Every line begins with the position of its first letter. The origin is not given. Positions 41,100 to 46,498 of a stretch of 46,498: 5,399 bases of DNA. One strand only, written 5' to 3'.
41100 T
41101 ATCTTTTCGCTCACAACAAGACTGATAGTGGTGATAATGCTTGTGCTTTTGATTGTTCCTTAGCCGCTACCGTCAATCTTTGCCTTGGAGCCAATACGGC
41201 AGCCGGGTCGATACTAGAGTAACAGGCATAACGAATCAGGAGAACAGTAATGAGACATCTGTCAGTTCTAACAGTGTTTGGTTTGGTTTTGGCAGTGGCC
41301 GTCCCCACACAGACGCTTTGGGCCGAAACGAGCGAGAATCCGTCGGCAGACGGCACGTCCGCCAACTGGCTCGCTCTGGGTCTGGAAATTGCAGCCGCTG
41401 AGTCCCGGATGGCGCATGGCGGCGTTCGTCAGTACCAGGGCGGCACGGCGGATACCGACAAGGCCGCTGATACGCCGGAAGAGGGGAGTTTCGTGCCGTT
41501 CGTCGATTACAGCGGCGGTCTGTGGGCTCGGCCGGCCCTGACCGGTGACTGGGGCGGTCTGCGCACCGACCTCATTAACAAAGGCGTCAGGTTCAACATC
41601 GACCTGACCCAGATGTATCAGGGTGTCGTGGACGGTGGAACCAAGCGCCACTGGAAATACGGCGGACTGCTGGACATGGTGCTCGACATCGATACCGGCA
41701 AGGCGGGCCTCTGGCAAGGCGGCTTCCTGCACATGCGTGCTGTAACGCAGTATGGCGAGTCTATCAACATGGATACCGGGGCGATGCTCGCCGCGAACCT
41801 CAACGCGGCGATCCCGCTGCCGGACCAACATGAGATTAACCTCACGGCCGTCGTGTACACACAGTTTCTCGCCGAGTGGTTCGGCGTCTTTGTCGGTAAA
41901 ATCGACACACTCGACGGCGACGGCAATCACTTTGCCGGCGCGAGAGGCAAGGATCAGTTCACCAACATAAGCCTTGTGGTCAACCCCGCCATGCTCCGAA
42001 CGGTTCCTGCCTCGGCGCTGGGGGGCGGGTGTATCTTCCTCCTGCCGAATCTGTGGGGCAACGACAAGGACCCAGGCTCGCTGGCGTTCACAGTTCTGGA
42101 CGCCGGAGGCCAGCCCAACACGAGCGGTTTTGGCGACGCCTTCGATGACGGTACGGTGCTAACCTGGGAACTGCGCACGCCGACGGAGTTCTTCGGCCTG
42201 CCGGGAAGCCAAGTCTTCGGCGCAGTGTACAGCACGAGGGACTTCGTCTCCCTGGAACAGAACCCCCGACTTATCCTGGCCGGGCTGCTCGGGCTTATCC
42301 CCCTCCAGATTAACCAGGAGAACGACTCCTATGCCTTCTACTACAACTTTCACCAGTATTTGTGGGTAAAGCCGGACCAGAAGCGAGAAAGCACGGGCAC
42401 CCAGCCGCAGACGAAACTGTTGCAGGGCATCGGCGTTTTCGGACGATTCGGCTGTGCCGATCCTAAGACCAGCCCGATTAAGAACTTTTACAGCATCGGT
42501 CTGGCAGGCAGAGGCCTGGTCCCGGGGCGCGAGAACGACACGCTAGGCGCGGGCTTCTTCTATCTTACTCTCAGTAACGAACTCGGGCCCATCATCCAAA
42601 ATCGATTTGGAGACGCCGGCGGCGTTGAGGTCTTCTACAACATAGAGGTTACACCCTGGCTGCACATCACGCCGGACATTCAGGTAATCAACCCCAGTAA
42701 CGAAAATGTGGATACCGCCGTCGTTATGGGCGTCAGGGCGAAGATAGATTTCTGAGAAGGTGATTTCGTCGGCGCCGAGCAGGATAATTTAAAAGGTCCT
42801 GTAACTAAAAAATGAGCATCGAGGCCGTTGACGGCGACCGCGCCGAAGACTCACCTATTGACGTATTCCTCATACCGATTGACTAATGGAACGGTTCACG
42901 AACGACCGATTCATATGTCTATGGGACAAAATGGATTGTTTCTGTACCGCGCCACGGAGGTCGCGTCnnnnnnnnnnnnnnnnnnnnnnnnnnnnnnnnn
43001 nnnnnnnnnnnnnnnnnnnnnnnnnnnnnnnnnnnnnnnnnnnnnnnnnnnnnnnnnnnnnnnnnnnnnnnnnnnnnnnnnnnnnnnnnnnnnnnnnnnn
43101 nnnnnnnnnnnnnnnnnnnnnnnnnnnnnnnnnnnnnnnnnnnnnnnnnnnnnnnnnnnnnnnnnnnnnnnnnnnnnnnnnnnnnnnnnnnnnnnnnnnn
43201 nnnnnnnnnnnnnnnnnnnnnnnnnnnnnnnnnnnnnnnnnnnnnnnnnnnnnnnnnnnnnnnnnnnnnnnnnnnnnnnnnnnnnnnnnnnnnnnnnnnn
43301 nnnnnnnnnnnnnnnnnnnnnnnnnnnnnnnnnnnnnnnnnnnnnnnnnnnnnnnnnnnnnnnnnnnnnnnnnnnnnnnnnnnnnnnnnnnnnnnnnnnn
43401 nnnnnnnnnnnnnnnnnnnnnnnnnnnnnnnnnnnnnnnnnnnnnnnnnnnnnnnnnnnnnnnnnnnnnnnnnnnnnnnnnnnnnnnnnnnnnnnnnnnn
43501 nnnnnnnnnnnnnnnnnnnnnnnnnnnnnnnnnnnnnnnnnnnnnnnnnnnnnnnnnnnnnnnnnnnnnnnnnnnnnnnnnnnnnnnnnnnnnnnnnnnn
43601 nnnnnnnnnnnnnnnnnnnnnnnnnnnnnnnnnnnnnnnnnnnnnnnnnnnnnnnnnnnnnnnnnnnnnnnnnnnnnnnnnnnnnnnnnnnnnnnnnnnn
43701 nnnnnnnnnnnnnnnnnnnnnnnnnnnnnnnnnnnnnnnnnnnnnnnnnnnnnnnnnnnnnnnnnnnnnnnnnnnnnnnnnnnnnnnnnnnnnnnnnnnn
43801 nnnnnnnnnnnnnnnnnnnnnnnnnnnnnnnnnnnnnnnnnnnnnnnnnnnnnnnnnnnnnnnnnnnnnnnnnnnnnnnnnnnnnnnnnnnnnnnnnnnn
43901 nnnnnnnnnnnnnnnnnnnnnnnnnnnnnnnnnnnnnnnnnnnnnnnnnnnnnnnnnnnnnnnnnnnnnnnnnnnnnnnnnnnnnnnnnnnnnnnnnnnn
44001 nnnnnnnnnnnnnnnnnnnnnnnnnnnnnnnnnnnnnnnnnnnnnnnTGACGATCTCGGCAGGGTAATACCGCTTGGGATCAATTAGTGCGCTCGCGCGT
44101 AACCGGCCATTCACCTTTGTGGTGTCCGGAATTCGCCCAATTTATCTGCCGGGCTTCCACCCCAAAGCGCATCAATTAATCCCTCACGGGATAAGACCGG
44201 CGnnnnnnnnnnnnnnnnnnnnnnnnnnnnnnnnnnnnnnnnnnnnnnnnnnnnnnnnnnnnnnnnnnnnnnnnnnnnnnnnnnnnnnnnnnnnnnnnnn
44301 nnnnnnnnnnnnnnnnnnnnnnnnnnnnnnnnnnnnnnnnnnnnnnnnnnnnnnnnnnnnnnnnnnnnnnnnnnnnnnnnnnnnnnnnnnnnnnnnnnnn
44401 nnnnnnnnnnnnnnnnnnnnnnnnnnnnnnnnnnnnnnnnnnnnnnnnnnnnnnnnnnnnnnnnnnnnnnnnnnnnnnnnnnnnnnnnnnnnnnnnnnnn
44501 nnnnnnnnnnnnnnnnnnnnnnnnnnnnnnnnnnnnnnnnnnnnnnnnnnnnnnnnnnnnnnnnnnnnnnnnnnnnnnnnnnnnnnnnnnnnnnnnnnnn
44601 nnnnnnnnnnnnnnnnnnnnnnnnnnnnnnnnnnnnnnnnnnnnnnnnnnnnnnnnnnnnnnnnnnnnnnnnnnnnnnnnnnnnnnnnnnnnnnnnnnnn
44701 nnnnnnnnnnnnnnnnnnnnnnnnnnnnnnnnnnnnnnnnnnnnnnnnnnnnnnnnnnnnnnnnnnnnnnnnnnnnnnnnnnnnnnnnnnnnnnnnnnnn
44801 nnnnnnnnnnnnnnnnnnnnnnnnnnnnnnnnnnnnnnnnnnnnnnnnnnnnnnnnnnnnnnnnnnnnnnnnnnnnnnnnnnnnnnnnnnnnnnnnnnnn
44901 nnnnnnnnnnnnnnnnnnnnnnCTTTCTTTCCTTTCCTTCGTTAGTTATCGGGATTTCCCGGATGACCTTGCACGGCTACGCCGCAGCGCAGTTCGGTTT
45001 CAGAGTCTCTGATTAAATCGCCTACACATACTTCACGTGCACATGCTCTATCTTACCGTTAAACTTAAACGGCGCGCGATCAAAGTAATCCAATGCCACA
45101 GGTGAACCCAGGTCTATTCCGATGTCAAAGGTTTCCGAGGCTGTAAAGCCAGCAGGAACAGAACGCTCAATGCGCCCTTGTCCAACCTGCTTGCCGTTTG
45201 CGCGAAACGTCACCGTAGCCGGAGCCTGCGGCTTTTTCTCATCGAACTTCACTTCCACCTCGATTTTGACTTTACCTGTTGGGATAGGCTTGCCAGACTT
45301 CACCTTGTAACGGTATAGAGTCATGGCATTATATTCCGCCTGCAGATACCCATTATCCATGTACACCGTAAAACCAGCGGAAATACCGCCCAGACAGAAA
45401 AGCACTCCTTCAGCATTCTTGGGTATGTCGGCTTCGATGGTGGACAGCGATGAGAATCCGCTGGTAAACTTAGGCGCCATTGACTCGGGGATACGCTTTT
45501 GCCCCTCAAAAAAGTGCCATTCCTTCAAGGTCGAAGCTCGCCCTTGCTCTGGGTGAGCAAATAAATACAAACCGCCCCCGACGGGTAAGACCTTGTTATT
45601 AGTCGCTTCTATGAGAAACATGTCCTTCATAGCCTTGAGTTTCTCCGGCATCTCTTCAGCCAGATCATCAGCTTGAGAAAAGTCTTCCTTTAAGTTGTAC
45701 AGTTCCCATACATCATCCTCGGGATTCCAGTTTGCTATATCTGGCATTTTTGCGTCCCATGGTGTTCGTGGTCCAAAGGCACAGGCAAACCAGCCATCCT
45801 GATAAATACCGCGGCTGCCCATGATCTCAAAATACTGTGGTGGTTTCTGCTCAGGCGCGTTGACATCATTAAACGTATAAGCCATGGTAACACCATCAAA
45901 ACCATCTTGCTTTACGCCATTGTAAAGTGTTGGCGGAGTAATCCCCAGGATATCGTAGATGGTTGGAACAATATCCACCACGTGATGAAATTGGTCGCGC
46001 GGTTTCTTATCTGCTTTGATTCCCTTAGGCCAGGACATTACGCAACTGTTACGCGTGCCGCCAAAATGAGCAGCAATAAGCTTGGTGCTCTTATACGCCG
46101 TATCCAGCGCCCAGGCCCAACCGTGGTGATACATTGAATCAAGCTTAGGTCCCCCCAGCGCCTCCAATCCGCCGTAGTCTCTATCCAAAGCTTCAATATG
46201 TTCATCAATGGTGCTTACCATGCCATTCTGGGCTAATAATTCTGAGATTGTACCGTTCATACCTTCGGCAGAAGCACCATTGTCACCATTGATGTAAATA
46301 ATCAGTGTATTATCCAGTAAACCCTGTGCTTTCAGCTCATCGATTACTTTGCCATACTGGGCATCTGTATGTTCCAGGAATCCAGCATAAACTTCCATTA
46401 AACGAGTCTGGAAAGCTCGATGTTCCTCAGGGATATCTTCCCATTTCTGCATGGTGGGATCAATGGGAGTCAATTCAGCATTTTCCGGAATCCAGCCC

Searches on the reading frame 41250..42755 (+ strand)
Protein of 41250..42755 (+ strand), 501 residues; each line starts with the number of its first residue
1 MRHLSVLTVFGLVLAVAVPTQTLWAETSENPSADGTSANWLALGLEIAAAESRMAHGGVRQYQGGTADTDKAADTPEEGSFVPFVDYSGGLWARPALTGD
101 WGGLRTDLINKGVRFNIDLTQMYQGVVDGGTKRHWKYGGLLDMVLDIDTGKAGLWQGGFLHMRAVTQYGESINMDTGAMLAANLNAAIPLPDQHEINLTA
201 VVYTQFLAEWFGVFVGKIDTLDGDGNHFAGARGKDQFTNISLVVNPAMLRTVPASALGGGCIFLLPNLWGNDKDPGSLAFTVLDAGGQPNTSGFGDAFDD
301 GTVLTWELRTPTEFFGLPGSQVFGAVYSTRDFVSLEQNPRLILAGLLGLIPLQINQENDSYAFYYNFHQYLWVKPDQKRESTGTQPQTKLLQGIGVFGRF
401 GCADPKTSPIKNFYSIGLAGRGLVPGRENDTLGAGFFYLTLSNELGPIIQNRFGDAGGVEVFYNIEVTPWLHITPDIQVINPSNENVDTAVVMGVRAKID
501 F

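Call 13: search_protein_families(library=pfam, proteins=[window:41250-42755:+], max_evalue=0.001)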
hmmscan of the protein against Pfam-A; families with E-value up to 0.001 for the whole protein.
window:41250-42755:+ (501 aa): 1 family
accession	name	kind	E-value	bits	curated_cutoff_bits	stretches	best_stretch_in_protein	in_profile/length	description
PF04966.18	OprB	-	2.3e-40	139.6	22.9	1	136-501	5-372/372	Carbohydrate-selective porin, OprB family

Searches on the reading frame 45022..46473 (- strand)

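Call 13: search_protein_families(library=pfam, proteins=[window:45022-46473:-], max_evalue=0.001)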
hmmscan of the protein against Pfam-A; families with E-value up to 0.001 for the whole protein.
window:45022-46473:- (483 aa): 1 family
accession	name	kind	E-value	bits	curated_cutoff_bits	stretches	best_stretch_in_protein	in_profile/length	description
PF00884.28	Sulfatase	-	2.9e-15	56.8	25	1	13-178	183-301/301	Sulfatase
